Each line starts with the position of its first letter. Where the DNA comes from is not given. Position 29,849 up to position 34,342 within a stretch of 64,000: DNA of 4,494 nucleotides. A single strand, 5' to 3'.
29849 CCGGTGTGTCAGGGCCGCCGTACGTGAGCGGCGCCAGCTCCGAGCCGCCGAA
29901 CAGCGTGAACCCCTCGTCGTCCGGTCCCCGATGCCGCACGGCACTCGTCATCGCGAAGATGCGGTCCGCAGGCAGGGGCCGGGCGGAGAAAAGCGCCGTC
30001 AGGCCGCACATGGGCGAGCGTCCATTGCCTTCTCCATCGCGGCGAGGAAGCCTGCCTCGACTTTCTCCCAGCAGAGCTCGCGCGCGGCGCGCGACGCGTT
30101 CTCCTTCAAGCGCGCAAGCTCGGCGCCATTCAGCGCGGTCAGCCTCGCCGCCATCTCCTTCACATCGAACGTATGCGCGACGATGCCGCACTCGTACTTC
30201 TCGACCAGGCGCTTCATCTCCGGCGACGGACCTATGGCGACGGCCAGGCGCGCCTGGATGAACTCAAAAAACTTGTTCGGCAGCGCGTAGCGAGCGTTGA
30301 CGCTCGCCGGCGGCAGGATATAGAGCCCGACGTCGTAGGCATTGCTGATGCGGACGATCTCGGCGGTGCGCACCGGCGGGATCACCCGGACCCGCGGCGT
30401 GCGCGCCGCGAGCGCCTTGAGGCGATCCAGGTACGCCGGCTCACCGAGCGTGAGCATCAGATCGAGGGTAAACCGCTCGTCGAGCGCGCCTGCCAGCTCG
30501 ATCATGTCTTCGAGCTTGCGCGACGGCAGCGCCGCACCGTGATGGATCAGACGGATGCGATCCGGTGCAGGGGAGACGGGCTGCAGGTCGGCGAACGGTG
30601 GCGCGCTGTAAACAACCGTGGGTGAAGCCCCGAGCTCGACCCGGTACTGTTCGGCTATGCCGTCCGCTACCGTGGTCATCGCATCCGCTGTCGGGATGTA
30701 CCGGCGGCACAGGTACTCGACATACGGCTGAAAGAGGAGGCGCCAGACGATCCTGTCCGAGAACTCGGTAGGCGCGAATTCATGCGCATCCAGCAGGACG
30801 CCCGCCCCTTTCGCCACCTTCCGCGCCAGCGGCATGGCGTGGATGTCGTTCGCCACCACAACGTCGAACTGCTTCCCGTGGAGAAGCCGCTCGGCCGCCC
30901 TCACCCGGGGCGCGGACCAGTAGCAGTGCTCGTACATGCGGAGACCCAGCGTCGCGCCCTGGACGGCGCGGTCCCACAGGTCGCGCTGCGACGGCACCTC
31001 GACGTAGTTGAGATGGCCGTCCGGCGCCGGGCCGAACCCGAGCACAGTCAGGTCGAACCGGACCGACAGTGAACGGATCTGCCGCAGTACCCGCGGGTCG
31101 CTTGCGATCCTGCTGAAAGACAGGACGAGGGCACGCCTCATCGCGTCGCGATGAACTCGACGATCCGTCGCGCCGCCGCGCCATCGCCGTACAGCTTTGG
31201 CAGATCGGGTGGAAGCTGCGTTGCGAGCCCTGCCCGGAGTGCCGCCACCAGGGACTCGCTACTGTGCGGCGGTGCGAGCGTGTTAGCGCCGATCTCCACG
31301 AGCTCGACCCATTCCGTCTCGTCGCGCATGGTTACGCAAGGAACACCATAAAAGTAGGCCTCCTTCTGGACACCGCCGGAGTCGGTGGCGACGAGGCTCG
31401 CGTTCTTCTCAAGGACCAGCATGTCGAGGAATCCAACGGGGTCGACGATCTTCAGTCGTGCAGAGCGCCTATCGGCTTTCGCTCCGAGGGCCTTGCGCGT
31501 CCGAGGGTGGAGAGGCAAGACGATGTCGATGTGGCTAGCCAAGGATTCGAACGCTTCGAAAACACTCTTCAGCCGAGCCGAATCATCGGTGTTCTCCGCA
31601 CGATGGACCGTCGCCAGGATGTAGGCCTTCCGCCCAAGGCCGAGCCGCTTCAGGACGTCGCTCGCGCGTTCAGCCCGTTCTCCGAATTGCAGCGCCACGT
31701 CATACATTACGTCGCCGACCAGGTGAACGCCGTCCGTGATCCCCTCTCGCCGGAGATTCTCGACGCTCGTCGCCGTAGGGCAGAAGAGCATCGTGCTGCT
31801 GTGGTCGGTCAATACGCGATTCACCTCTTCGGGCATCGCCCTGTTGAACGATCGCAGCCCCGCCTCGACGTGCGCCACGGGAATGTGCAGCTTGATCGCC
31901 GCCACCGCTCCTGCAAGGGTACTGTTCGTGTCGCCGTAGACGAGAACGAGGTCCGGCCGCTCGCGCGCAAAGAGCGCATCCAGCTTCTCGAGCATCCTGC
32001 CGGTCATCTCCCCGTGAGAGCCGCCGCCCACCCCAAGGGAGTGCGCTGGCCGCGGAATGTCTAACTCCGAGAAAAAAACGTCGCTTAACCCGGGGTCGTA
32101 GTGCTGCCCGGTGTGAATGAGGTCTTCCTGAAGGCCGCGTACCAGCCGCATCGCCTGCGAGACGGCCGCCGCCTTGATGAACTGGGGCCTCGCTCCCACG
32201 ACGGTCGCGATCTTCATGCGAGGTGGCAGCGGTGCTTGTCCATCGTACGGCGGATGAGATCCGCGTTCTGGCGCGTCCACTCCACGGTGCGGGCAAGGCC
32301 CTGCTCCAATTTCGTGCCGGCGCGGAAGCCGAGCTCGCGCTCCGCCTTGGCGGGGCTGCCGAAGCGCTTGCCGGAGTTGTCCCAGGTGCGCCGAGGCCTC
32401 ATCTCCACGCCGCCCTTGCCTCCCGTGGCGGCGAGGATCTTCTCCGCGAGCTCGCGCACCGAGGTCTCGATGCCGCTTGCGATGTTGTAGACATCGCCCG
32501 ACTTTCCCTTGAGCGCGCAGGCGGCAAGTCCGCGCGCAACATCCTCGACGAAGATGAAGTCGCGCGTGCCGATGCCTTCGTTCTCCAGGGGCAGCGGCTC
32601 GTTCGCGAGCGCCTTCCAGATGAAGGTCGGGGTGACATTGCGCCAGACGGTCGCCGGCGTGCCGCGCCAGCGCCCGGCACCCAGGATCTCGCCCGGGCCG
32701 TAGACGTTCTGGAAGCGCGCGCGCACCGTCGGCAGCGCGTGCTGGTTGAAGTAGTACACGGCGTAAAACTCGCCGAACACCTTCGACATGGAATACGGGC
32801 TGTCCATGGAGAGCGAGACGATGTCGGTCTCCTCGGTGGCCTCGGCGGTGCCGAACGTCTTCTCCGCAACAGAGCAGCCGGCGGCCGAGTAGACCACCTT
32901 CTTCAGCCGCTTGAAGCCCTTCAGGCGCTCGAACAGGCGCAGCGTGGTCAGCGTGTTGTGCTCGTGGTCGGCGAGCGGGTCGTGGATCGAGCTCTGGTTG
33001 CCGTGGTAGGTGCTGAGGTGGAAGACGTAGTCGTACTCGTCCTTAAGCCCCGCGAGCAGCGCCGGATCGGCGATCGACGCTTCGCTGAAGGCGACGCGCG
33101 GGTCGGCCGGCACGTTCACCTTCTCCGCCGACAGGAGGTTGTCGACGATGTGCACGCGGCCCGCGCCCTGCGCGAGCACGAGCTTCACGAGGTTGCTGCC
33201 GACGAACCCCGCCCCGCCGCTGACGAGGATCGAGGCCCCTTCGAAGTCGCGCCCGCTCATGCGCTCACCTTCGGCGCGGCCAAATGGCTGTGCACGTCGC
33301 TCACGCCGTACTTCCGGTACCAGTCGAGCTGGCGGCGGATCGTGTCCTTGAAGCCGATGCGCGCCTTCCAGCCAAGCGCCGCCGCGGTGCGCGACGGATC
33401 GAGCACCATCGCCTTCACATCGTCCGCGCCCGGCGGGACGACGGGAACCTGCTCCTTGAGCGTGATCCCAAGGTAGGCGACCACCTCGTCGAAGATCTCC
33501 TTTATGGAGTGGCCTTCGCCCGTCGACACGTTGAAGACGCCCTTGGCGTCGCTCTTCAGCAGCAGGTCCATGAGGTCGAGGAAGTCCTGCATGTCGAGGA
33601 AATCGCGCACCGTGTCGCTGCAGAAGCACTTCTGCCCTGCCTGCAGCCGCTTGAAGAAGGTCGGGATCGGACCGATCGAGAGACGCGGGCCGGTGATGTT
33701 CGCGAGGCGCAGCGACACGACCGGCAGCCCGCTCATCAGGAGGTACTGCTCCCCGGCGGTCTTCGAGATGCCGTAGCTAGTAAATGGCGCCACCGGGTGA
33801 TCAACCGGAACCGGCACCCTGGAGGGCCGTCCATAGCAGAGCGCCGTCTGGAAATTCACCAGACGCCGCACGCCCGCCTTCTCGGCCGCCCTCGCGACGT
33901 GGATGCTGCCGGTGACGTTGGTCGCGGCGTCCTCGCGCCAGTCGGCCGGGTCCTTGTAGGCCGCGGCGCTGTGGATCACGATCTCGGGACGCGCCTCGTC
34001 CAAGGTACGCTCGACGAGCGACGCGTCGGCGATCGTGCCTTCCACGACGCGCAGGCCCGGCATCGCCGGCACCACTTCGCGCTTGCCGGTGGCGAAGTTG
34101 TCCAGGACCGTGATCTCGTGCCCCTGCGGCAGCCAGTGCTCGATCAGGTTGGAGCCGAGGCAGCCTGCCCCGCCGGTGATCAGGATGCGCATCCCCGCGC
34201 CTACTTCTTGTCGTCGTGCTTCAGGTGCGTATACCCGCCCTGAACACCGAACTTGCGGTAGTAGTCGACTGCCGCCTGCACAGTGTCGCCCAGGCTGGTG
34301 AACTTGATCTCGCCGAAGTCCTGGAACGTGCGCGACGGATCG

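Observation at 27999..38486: Duplicated 'GT-X + AsnB' two-gene module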

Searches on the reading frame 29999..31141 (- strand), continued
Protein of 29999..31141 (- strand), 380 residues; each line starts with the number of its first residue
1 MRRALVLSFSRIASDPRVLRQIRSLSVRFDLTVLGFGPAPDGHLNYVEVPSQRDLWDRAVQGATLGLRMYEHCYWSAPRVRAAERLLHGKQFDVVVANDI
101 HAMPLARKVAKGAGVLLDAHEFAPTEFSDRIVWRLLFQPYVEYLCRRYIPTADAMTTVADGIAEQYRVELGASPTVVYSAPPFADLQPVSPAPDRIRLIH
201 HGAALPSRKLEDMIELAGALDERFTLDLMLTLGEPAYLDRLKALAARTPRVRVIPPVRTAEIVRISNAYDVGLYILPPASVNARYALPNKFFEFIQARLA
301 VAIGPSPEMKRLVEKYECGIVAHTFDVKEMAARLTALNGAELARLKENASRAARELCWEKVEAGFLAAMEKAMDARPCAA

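Call 78: list_cluster_members(proteins=[L033:840-4127:+])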
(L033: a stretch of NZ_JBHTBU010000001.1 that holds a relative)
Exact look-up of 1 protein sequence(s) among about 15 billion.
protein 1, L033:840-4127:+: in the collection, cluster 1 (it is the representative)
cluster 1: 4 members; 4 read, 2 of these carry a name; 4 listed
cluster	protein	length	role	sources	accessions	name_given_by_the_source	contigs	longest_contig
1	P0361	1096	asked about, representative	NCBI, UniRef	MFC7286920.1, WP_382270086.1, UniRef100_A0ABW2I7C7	asparagine synthase (glutamine-hydrolyzing) [Herminiimonas glaciei] | asparagine synthase (glutamine-hydrolyzing) n=1 Tax=Herminiimonas glaciei TaxID=523788 ...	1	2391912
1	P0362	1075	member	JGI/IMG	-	asparagine synthase (glutamine-hydrolysing)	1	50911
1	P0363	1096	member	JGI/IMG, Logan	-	-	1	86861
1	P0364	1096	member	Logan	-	-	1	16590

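Call 90: search_protein_representatives(protein=P0361)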
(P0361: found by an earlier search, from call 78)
Query: 1096 residues. Proteins with E-value up to 0.001 (for the whole library): 96091; up to 1e-10: 59962; up to 1e-30: 24349. The best 150 are listed.
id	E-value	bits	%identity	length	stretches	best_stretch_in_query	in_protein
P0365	0.0e+00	1503.9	61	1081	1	1-1096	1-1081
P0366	0.0e+00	1117.4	50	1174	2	1-633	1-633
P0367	1.4e-261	887.2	42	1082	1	1-1089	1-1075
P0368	1.8e-247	840.5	59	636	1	1-636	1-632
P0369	3.4e-228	776.6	43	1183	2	675-1084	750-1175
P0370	2.0e-187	641.6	47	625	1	1-632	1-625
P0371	1.1e-184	632.5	49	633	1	1-636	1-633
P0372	1.6e-161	555.8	44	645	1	1-641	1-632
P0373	5.9e-153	527.5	44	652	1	1-635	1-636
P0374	8.1e-145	500.6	41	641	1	1-641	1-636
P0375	3.6e-144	498.4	43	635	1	1-635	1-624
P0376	1.0e-137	477.1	54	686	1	675-1094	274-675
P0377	2.1e-135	469.4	41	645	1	1-642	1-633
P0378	1.8e-134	466.3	40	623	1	1-628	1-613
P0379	2.6e-131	455.8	41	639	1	1-634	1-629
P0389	1.9e-117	409.9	47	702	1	667-1094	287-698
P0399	7.2e-109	381.5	47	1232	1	669-1086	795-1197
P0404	3.8e-107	375.8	45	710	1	673-1096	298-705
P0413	1.1e-102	361.1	32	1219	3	40-390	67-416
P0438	2.1e-97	343.5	45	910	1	672-1092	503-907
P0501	8.2e-92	325.0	34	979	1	1-619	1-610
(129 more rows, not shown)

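Call 91: search_protein_families(library=pfam, proteins=[P0365, P0366, P0367, P0369, P0399, P0413, P0501, P0389, P0438], max_evalue=0.0001)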
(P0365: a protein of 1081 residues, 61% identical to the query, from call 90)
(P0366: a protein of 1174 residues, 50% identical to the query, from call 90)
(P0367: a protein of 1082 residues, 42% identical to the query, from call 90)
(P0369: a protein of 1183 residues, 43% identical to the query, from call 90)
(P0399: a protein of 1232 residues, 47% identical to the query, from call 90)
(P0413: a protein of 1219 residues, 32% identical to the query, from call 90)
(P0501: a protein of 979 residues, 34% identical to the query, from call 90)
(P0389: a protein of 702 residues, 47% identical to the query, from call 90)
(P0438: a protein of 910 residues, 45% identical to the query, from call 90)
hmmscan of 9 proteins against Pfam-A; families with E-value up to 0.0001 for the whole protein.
P0365 (1081 aa): 8 families
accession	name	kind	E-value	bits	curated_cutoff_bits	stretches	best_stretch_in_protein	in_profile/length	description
PF00733.27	Asn_synthase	-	1.9e-66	225.6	21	1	248-618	2-350/354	Asparagine synthase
PF13537.11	GATase_7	-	2.5e-48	163.6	25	1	51-171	2-123/123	Glutamine amidotransferase domain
PF13522.11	GATase_6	-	3.7e-45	153.6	27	1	31-165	1-130/130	Glutamine amidotransferase domain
PF13692.12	Glyco_trans_1_4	-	6.5e-09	36.6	27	1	902-1044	3-139/142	Glycosyl transferases group 1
PF13579.12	Glyco_trans_4_4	-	4.8e-08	33.9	29.7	1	686-883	6-153/158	Glycosyl transferase 4-like domain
PF12481.13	DUF3700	-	1.8e-07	31.3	27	1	115-167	122-174/228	Aluminium induced protein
PF13439.12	Glyco_transf_4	-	4.4e-06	27.3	28.5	1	767-883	46-162/170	Glycosyltransferase Family 4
PF00534.26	Glycos_transf_1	-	9.2e-05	22.5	26.4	0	898-1046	13-157/172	Glycosyl transferases group 1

P0366 (1174 aa): 5 families
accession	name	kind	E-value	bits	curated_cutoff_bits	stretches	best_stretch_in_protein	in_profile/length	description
PF00733.27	Asn_synthase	-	4.3e-59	201.4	21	1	249-617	2-346/354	Asparagine synthase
PF13537.11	GATase_7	-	7.4e-42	142.7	25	1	52-171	2-122/123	Glutamine amidotransferase domain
PF13522.11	GATase_6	-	1e-37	129.5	27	1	31-166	1-130/130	Glutamine amidotransferase domain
PF00534.26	Glycos_transf_1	-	4.1e-08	33.4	26.4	1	984-1145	7-164/172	Glycosyl transferases group 1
PF13692.12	Glyco_trans_1_4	-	2e-07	31.8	27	1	994-1135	3-138/142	Glycosyl transferases group 1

P0367 (1082 aa): 6 families
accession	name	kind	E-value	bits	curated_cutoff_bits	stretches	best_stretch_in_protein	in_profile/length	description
PF00733.27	Asn_synthase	-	3.6e-57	195.1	21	1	249-620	2-349/354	Asparagine synthase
PF13537.11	GATase_7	-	9.2e-41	139.1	25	1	51-172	2-123/123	Glutamine amidotransferase domain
PF13522.11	GATase_6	-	1.6e-36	125.6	27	1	31-166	1-130/130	Glutamine amidotransferase domain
PF13692.12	Glyco_trans_1_4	-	2.5e-12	47.7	27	1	903-1046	3-140/142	Glycosyl transferases group 1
PF00534.26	Glycos_transf_1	-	4.8e-09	36.4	26.4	1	901-1049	15-159/172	Glycosyl transferases group 1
PF12481.13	DUF3700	-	2.3e-06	27.7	27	1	52-168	55-174/228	Aluminium induced protein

P0369 (1183 aa): 7 families
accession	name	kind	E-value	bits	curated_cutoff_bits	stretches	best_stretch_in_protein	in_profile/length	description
PF00733.27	Asn_synthase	-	2.8e-46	159.2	21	1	248-584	2-315/354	Asparagine synthase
PF13537.11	GATase_7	-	4e-39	133.9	25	1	51-170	2-122/123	Glutamine amidotransferase domain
PF13522.11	GATase_6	-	6.2e-34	117.3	27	1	43-165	9-130/130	Glutamine amidotransferase domain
PF02540.23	NAD_synthase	-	3.9e-09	36.4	21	1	248-393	5-141/242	NAD synthase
PF13692.12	Glyco_trans_1_4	-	5.4e-08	33.6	27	1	1008-1150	3-139/142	Glycosyl transferases group 1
PF00534.26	Glycos_transf_1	-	3.5e-07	30.3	26.4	1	996-1153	5-158/172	Glycosyl transferases group 1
PF12481.13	DUF3700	-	1.8e-05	24.8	27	1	116-169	123-176/228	Aluminium induced protein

P0399 (1232 aa): 3 families
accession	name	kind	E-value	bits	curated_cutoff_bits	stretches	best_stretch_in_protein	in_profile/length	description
PF13439.12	Glyco_transf_4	-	6.6e-11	43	28.5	1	895-1004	48-156/170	Glycosyltransferase Family 4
PF13579.12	Glyco_trans_4_4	-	2e-10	41.6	29.7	1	823-1000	12-145/158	Glycosyl transferase 4-like domain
PF13692.12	Glyco_trans_1_4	-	1.2e-05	26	27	1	1040-1169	19-138/142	Glycosyl transferases group 1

P0413 (1219 aa): 5 families
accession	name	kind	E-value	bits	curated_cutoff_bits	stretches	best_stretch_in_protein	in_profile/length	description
PF00733.27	Asn_synthase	-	1.4e-68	232.6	21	1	277-761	3-353/354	Asparagine synthase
PF13537.11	GATase_7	-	2.7e-46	157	25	1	77-198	1-122/123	Glutamine amidotransferase domain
PF13522.11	GATase_6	-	1.2e-40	139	27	1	71-193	10-130/130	Glutamine amidotransferase domain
PF13439.12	Glyco_transf_4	-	9.4e-06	26.2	28.5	1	828-1009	8-165/170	Glycosyltransferase Family 4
PF13692.12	Glyco_trans_1_4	-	1e-05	26.3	27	1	1029-1170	5-140/142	Glycosyl transferases group 1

P0501 (979 aa): 11 families
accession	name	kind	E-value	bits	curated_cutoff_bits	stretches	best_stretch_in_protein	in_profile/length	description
PF00733.27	Asn_synthase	-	1.3e-72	245.9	21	1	251-614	2-353/354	Asparagine synthase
PF13537.11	GATase_7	-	3.5e-44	150.2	25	1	49-168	1-122/123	Glutamine amidotransferase domain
PF13522.11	GATase_6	-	1.1e-40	139.1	27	1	33-163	1-130/130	Glutamine amidotransferase domain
PF00534.26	Glycos_transf_1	-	3.4e-32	111.8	26.4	1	793-953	11-171/172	Glycosyl transferases group 1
PF13692.12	Glyco_trans_1_4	-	7e-26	91.6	27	1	810-924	15-127/142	Glycosyl transferases group 1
PF13477.12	Glyco_trans_4_2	-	3.4e-25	89.2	23.4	1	625-756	1-139/139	Glycosyl transferase 4-like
PF13439.12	Glyco_transf_4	-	2.1e-10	41.3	28.5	1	635-783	6-168/170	Glycosyltransferase Family 4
PF13524.12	Glyco_trans_1_2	-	1.3e-08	35.3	25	1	855-962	28-136/144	Glycosyl transferase-like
PF20706.3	GT4-conflict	-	1.7e-07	31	26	1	730-915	128-323/385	Family 4 Glycosyltransferase in conflict systems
PF13579.12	Glyco_trans_4_4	-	2.1e-05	25.4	29.7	1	641-776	11-154/158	Glycosyl transferase 4-like domain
PF12481.13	DUF3700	-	5.8e-05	23.1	27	0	114-164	123-173/228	Aluminium induced protein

P0389 (702 aa): 4 families
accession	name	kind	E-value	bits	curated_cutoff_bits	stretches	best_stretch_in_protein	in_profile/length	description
PF13579.12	Glyco_trans_4_4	-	1e-09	39.4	29.7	1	310-501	5-154/158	Glycosyl transferase 4-like domain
PF13439.12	Glyco_transf_4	-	1.4e-09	38.7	28.5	1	312-502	8-162/170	Glycosyltransferase Family 4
PF00534.26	Glycos_transf_1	-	5e-08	33.1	26.4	1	511-671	7-162/172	Glycosyl transferases group 1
PF13692.12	Glyco_trans_1_4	-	7.9e-08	33.1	27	1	521-661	3-137/142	Glycosyl transferases group 1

P0438 (910 aa): 2 families
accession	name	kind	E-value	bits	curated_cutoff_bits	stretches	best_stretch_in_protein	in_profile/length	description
PF00534.26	Glycos_transf_1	-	1.9e-09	37.7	26.4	1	726-879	11-160/172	Glycosyl transferases group 1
PF13692.12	Glyco_trans_1_4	-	1.2e-08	35.8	27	1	732-872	3-137/142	Glycosyl transferases group 1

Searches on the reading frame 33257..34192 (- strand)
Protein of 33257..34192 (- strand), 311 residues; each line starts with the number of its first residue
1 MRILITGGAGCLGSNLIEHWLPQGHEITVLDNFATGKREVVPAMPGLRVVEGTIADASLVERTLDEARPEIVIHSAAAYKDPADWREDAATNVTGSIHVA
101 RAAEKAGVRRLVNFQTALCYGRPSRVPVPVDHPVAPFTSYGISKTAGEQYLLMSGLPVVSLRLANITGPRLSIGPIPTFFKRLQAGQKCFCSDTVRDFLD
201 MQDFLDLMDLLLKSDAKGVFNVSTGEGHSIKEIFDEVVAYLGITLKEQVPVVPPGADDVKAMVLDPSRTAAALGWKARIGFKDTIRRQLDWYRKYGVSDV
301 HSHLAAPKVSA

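Call 33: search_protein_families(library=pfam, proteins=[window:33257-34192:-], max_evalue=0.001)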
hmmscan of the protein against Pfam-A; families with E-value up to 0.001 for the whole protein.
window:33257-34192:- (311 aa): 8 families
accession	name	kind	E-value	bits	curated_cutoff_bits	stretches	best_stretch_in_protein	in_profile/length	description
PF01370.27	Epimerase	-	2.7e-38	132.2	20.9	1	3-222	1-239/240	NAD dependent epimerase/dehydratase family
PF16363.11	GDP_Man_Dehyd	-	5.2e-34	118.6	27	1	4-287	1-331/332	GDP-mannose 4,6 dehydratase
PF04321.23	RmlD_sub_bind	-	2.7e-17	63.2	27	1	1-166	1-151/287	RmlD substrate binding domain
PF02719.21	Polysacc_synt_2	-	7.3e-13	48.8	20.2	1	3-247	1-253/293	Polysaccharide biosynthesis protein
PF13460.12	NAD_binding_10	-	1.3e-10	41.9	27.2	1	7-167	1-147/184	NAD(P)H-binding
PF07993.18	NAD_binding_4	-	2.3e-08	33.9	20.1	1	70-174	90-210/258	Male sterility protein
PF01073.25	3Beta_HSD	-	9.2e-08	31.9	22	1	4-115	1-115/280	3-beta hydroxysteroid dehydrogenase/isomerase family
PF05368.20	NmrA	-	0.00021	21.4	27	1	2-112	4-103/298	NmrA-like family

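Call 35: search_solved_structures(query=window:33257-34192:-, max_evalue=1e-10)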
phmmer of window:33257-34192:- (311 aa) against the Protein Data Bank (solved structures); distinct sequences matched with E-value up to 1e-10: 68 (the best 60 are shown).
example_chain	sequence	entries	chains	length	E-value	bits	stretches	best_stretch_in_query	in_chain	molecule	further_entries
2pzk_A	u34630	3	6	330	3e-156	522.6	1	1-308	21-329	Putative nucleotide sugar epimerase/ dehydratase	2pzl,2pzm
2q1w_A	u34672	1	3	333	1e-71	245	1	2-305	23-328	Putative nucleotide sugar epimerase/ dehydratase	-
7ys8_A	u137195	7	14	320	4e-37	131.4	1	1-303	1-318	UDP-glucose 4-epimerase | UDP-glucose 4-epimerase along with EC 5.1.3.2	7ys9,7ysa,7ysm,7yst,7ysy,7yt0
2p5u_A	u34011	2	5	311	2.6e-36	128.7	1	1-293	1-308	UDP-glucose 4-epimerase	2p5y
4zrm_A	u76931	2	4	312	9.7e-34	120.3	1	1-294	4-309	UDP-glucose 4-epimerase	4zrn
8wxk_A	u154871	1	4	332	3.6e-24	88.9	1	3-152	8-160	UDP-glucose 4-epimerase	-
6wjb_A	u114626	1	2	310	5.7e-24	88.2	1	2-227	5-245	NAD-dependent epimerase/dehydratase family protein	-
6wj9_A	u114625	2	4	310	2.8e-23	85.9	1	2-227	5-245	NAD-dependent epimerase/dehydratase family protein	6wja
3icp_A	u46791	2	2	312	1.9e-22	83.2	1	1-287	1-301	NAD-dependent epimerase/dehydratase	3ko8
3ehe_A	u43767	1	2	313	4.7e-22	81.9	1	3-288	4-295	UDP-glucose 4-epimerase (GalE-1)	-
2pk3_A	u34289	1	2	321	1.2e-21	80.6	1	1-293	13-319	GDP-6-deoxy-D-lyxo-4-hexulose reductase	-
7k3p_A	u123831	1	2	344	2.2e-21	79.7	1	2-152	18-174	UDP-glucose 4-epimerase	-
8rdg_A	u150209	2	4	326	1e-20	77.5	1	1-301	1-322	SDR family NAD(P)-dependent oxidoreductase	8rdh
6pmh_A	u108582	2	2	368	2.2e-20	76.4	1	3-293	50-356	UDP-glucose 4-epimerase related protein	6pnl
8rdi_A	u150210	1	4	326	3.8e-20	75.7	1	1-301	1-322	SDR family NAD(P)-dependent oxidoreductase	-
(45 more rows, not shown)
